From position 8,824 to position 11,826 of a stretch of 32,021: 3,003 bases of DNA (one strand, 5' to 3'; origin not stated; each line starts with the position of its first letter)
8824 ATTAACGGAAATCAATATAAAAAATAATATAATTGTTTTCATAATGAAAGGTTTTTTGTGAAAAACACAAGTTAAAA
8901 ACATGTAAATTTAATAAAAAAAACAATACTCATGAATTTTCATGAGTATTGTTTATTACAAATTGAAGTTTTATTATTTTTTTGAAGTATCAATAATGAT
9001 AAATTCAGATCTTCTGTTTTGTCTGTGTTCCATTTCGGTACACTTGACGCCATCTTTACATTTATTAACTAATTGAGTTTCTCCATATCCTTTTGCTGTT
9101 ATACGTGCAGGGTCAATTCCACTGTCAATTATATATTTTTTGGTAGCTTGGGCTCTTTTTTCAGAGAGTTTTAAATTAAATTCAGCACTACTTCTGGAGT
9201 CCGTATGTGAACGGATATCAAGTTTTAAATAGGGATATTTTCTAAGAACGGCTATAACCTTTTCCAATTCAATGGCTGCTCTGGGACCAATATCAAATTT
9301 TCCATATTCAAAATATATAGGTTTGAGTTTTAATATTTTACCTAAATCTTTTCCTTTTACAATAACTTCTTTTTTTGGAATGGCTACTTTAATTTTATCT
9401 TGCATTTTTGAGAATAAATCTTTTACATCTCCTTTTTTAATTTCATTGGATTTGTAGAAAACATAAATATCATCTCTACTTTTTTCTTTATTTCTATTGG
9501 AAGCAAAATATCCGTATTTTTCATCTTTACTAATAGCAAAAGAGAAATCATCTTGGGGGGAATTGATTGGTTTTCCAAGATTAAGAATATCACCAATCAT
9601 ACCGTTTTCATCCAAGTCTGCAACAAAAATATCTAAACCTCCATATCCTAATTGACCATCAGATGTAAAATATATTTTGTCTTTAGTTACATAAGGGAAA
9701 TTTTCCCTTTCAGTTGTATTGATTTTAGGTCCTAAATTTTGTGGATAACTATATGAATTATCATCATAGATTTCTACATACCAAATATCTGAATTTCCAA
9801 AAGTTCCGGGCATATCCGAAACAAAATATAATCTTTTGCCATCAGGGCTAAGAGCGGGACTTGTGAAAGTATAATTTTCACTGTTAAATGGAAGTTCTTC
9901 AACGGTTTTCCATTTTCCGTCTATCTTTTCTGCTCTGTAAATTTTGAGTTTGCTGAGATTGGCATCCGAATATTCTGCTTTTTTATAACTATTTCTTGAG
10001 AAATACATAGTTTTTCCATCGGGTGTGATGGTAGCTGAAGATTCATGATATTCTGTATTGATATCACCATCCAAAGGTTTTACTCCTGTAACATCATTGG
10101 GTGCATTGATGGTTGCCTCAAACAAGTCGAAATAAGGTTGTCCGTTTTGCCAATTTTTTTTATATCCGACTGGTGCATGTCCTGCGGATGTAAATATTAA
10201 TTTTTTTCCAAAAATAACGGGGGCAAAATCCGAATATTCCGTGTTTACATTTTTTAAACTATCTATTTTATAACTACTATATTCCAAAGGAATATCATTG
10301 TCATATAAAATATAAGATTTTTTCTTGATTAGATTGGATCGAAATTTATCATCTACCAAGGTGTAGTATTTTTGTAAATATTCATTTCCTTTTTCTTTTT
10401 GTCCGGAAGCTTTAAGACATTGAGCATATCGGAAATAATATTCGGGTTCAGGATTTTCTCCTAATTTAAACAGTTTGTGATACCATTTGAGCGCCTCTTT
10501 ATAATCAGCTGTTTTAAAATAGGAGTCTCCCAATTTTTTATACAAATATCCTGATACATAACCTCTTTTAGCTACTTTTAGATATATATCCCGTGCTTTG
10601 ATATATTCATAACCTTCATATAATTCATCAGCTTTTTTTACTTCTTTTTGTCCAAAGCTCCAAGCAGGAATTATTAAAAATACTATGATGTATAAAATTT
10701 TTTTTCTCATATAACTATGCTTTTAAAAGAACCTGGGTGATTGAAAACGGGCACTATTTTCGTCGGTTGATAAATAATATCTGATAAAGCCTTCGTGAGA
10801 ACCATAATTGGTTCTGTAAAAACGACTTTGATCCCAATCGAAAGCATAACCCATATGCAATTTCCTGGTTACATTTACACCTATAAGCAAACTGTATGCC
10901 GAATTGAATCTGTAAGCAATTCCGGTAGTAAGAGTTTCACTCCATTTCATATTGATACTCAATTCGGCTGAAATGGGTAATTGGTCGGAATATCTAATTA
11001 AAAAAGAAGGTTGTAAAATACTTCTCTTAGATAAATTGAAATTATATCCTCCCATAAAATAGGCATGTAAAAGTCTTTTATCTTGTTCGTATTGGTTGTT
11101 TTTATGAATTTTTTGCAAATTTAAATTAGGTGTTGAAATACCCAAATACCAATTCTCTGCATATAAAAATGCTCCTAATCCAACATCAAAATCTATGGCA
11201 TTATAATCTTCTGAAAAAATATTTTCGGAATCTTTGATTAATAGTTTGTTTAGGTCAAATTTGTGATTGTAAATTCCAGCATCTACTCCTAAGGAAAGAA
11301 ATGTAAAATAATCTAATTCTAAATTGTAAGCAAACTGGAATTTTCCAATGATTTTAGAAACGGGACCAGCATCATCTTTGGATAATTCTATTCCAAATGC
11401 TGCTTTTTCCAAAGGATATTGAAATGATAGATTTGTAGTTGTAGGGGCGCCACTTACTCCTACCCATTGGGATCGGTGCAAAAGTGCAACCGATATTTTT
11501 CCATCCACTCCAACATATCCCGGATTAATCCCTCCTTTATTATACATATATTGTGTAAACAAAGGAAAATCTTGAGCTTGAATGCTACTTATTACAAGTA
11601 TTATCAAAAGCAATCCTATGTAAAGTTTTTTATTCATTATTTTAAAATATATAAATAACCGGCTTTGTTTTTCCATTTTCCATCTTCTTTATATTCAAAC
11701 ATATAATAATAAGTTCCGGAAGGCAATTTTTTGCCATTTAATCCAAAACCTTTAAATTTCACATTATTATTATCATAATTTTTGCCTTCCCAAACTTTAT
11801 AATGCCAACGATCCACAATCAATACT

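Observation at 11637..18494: Giant hyper-acidic T9SS cargo built almost entirely from eight ~270-aa modules of thrombospondin-type-3-like calcium loops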

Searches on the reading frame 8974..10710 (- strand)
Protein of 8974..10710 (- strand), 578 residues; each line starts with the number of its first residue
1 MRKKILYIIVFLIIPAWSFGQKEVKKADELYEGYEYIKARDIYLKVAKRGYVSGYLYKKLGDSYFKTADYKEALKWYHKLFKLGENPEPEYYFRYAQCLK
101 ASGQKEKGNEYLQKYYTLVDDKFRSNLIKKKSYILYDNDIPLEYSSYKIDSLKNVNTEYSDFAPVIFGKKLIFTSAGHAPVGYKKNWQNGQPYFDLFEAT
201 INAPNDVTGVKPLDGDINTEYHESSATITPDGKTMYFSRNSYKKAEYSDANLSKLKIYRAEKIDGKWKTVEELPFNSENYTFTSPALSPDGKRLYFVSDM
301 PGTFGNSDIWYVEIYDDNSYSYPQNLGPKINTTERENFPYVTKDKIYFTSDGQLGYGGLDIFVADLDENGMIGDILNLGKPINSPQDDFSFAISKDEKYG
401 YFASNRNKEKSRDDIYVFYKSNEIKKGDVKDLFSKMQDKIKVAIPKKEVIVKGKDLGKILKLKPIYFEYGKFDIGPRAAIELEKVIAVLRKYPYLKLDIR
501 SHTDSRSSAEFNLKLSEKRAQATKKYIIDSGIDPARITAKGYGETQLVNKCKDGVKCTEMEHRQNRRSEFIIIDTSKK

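Call 8: search_protein_families(library=pfam, proteins=[window:8974-10710:-], max_evalue=0.001)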
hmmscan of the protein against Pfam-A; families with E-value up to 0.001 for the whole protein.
window:8974-10710:- (578 aa): 5 families
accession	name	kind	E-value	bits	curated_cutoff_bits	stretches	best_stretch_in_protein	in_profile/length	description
PF07676.18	PD40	-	7e-27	93.2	20.9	4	281-310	10-37/38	WD40-like Beta Propeller Repeat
PF00691.25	OmpA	-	1.2e-17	64.5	27.2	1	466-555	1-92/98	OmpA family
PF07719.23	TPR_2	-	0.00022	21.5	27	0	56-84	3-31/34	Tetratricopeptide repeat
PF25575.1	TPR_BSK1_C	-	0.00046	20.5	42.2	1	57-106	45-94/118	Serine/threonine-protein kinase BSK1-like, TPR repeats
PF05359.17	DUF748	-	0.00095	17.7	50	0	461-507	877-923/1037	Domain of Unknown Function (DUF748)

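Call 30: search_protein_families(library=ncbifam, proteins=[window:8974-10710:-], max_evalue=0.01)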
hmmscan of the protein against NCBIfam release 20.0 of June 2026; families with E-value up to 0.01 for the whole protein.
window:8974-10710:- (578 aa): 35 families (the best 25 are shown)
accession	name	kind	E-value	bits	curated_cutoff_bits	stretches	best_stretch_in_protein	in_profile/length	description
NF053607.1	CHU_0125_OmpA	equivalog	6.6e-113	378.4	620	2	3-423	3-415/639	CHU_0125 family OmpA-like outer membrane integrity protein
NF052230.1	T9SS_PorE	exception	6.3e-85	285.8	600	2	6-455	3-448/648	PorE family type IX secretion system protein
NF053611.1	YiaD_Gzip_OmpA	equivalog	1.6e-22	80.3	175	1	448-572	86-206/206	YiaD family glycine zipper/OmpA-like lipoprotein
NF053613.1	OMP_toxin_LptF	equivalog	4.2e-17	62.7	400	1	446-574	124-247/256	lipotoxin F family OmpA-related lipoprotein LptF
NF053612.1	anchor_PA1041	equivalog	8.9e-17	61.8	250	1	441-571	116-234/236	PA1041 family peptidoglycan-binding anchor lipoprotein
TIGR02802.1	Pal_lipo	equivalog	1.3e-16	60.5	125.35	1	465-571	2-103/104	peptidoglycan-associated lipoprotein Pal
NF045787.1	OmpABordt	equivalog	2.4e-14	53.5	200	1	459-577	81-194/194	outer membrane protein OmpA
NF033763.1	exchanger_TraB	exception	2.5e-14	52.2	700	1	456-575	385-500/522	outer membrane exchange protein TraB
TIGR03789.1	pdsO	hypoth_equivalog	3.2e-14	53.2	152.2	1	464-552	140-228/243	sortase-associated OmpA-like protein PdsO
NF008067.1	PRK10802.1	equivalog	5.5e-12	45.9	261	1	461-546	65-150/171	peptidoglycan-associated lipoprotein Pal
NF006541.1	PRK09038.1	equivalog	1.5e-11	44.4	283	1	420-573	97-249/253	flagellar motor protein MotD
NF053585.1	OMP_LP_YfiB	equivalog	1.7e-10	41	128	1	465-573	58-161/163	outer membrane lipoprotein YfiB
NF007804.1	PRK10510.1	equivalog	6.8e-10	38.7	307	1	470-571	119-215/219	OmpA family lipoprotein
NF006285.1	PRK08457.1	equivalog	2.4e-09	37.4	250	1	422-570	79-228/253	flagellar motor protein MotB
NF008071.1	PRK10808.1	equivalog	2.8e-08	33.5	277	1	465-564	233-330/358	porin OmpA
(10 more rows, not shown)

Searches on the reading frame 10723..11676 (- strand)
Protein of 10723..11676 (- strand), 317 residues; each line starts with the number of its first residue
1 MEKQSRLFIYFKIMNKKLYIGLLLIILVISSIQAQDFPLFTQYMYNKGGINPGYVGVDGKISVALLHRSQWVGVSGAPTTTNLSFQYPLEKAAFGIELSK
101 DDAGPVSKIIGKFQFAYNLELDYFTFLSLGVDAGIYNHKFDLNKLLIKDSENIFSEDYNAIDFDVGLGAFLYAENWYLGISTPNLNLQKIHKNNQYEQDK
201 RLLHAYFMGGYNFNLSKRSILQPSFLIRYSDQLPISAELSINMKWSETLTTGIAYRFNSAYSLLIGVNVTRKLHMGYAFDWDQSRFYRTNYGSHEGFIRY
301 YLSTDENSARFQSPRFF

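Call 8: search_protein_families(library=pfam, proteins=[window:10723-11676:-], max_evalue=0.001)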
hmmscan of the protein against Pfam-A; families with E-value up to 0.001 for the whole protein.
window:10723-11676:- (317 aa): 1 family
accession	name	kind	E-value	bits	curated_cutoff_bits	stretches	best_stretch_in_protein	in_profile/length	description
PF11751.14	PorP_SprF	-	8e-62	209.7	22.3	1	33-300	2-273/273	Type IX secretion system membrane protein PorP/SprF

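Call 26: find_related_loci(query=window:10723-11637:-, collection=genome_contigs, flank=10000)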
Query window:10723-11637:- (304 aa) in genome_contigs; peptide patterns used: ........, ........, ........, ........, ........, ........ (x = any residue, [..] = any of these).
42 stretches matched a pattern; 18 encode a relative of the query (tblastn E <= 1e-3); 18 distinct loci.
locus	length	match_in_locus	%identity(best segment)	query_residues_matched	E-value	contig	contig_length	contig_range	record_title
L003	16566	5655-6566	87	1-304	0e+0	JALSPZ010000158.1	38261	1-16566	MAG: Flavobacteriales bacterium isolate 356-284_metabat2_scaf2bin.103 356-284_scaffold_331_c1, whole genome shotgun sequ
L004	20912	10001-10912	68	1-304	9e-149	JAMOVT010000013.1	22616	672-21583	MAG: Flavobacteriales bacterium isolate PIR-30_metabat2_scaf2bin.054 PIR-30_scaffold_108_c4, whole genome shotgun sequen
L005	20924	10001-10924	34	4-304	1e-41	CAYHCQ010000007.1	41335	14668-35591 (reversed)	MAG TPA_asm: uncultured Prolixibacteraceae bacterium isolate ERP119702_co1_129 genome assembly, contig: NODE_794_length_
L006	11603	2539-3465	32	1-304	1e-39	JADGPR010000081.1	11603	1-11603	MAG: Bacteroidales bacterium isolate Chersky.15_51 contig-100_3440, whole genome shotgun sequence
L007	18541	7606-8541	32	1-304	6e-38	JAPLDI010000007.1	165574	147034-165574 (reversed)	MAG: Bacteroidetes bacterium isolate LacPavin_0818_WC55_MAG_47_11 LacPavin_0818_WC55_scaffold_129140, whole genome shotg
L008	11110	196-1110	32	9-304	5e-37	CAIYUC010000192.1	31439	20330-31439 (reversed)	MAG: uncultured Bacteroidales bacterium isolate A14_bin-1928 genome assembly, contig: bin-1928:192/244, whole genome sho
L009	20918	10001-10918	32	7-304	8e-37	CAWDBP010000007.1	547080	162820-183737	MAG: uncultured Bacteroidales bacterium isolate MFD01689.bin.1.120 genome assembly, contig: contig_33205, whole genome s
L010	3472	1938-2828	32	17-304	2e-36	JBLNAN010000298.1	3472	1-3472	MAG: Syntrophothermus sp. isolate MAG176 PRJNA951521_bin35_renamed_297, whole genome shotgun sequence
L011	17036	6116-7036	32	3-304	1e-35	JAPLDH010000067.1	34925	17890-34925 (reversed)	MAG: Bacteroidetes bacterium isolate LacPavin_0419_WC90_MAG_42_101 LacPavin_0419_WC90_scaffold_123689, whole genome shot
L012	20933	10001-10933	27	3-289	6e-29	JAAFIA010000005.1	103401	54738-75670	MAG: Bacteroidetes bacterium isolate bin17.concoct.ball.095 WN_Bacteroidetes_4_scaffold_5, whole genome shotgun sequence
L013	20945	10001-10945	30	9-304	2e-28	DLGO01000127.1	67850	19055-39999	MAG TPA_asm: Bacteroidetes bacterium UBA7692 UBA7692_contig_57081, whole genome shotgun sequence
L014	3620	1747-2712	26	3-289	1e-21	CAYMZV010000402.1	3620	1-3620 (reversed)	MAG TPA_asm: uncultured Chryseobacterium sp. isolate binchicken_co50_371 genome assembly, contig: NODE_42196_length_3620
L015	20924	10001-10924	25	16-303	3e-19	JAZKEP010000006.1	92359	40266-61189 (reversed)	MAG: Bacteroidota bacterium isolate DC_HB_02_SPN181219-bin040_1 DCHB02SPN_B040_1_000000000006, whole genome shotgun sequ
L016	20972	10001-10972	25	4-303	7e-19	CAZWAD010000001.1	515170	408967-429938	MAG TPA_asm: uncultured Chitinophaga sp. isolate SRP287453_co1_292 genome assembly, contig: NODE_2_length_515170_cov_10.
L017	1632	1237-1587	41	21-136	4e-18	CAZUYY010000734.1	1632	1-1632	MAG TPA_asm: uncultured Prolixibacteraceae bacterium isolate binchicken_co3_102 genome assembly, contig: NODE_283562_len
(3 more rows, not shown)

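Call 30: search_protein_families(library=ncbifam, proteins=[window:10723-11637:-], max_evalue=0.01)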
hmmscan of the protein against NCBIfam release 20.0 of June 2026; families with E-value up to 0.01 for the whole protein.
window:10723-11637:- (304 aa): 2 families
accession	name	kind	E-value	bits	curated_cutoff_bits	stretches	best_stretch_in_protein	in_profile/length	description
TIGR03519.1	T9SS_PorP_fam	subfamily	8.7e-66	222.3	90.55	1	3-288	2-291/292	PorP/SprF family type IX secretion system membrane protein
NF049866.1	outer_TDE1717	subfamily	0.00028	20.9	135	1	3-158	2-159/210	TDE1717 family outer membrane beta-barrel protein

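Call 55: find_related_loci(query=window:10723-11637:-, collection=metagenome_contigs, flank=10000)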
Query window:10723-11637:- (304 aa) in metagenome_contigs; peptide patterns used: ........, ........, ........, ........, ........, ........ (x = any residue, [..] = any of these).
56 stretches matched a pattern; 25 encode a relative of the query (tblastn E <= 1e-3); 25 distinct loci.
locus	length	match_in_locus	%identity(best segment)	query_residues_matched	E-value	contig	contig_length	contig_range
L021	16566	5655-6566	87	1-304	0e+0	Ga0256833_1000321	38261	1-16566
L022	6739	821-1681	88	18-304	4e-180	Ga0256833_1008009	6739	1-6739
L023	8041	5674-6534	85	18-304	2e-172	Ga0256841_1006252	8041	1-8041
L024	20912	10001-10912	68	1-304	6e-149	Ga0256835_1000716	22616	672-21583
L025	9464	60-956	70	6-304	6e-147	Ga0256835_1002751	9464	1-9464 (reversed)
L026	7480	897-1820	32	4-304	4e-41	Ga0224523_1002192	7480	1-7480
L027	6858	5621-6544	32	4-304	4e-41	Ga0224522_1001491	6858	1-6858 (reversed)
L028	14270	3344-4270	32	1-304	5e-40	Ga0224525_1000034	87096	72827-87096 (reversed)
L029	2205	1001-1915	34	9-304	3e-40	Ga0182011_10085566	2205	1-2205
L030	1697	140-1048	31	9-304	8e-40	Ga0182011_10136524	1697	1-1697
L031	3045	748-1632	35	18-304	1e-39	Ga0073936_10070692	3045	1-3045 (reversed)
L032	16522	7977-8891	33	9-304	1e-37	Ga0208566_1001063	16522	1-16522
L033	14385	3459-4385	34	1-304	3e-37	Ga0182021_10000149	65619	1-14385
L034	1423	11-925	31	7-304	1e-37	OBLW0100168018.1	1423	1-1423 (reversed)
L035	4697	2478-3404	33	1-304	2e-36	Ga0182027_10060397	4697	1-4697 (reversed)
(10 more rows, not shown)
